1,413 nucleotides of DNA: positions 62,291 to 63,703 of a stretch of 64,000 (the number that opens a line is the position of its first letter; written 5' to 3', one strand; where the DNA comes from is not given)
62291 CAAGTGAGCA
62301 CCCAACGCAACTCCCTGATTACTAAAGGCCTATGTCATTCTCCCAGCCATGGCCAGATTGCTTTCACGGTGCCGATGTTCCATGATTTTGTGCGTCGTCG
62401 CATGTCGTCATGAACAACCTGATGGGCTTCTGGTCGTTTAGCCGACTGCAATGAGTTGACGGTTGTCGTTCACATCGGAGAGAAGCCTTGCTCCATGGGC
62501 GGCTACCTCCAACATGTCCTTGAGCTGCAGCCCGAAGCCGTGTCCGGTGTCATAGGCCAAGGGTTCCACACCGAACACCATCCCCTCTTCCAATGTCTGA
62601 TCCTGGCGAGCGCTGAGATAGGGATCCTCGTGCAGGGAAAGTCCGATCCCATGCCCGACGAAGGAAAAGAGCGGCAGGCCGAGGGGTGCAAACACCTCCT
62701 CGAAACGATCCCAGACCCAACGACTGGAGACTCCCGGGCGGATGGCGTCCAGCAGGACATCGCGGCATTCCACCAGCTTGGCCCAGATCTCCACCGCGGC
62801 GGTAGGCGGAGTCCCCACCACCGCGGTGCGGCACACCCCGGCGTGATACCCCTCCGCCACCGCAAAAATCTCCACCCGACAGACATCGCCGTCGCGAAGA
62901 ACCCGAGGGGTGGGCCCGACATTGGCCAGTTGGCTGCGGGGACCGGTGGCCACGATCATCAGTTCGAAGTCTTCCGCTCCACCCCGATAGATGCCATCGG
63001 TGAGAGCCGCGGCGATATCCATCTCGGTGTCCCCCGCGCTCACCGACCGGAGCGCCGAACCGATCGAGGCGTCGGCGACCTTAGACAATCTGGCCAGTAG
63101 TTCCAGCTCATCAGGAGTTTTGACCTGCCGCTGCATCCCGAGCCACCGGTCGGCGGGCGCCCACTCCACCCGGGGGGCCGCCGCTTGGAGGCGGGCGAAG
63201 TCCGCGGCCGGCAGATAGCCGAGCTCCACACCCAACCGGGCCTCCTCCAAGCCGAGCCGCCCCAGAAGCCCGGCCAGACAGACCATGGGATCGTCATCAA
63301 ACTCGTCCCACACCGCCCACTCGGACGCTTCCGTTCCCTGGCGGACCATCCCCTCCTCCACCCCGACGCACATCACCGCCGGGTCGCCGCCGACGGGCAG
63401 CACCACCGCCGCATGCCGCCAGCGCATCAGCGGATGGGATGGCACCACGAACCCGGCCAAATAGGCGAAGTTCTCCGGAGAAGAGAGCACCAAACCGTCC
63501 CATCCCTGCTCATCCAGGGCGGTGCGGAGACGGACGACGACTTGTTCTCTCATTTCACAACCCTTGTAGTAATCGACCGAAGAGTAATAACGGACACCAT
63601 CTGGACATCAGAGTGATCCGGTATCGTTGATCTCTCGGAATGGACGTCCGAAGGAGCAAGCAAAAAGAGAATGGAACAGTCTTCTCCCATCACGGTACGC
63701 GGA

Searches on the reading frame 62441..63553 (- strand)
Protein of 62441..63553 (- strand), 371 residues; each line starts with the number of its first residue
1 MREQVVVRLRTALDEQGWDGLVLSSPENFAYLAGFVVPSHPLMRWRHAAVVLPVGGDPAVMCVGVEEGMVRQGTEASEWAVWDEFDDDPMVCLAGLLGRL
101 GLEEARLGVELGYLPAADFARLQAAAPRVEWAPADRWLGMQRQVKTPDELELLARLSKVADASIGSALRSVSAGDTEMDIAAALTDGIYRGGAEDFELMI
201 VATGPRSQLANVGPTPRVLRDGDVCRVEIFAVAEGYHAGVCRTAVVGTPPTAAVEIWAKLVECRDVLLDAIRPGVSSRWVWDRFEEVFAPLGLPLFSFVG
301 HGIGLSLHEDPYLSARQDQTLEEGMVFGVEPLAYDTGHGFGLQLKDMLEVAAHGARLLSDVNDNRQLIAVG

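Call 26: search_protein_families(library=pfam, max_evalue=0.00001, proteins=[window:62441-63553:-])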
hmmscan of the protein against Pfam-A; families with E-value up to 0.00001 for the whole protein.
window:62441-63553:- (371 aa): 2 families
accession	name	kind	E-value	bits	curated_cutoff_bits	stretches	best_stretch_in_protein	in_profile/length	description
PF00557.29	Peptidase_M24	-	9.7e-36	123.9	23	1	153-350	3-206/208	Metallopeptidase family M24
PF01321.24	Creatinase_N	-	9.5e-16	58.9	22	1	8-144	4-128/128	Creatinase/Prolidase N-terminal domain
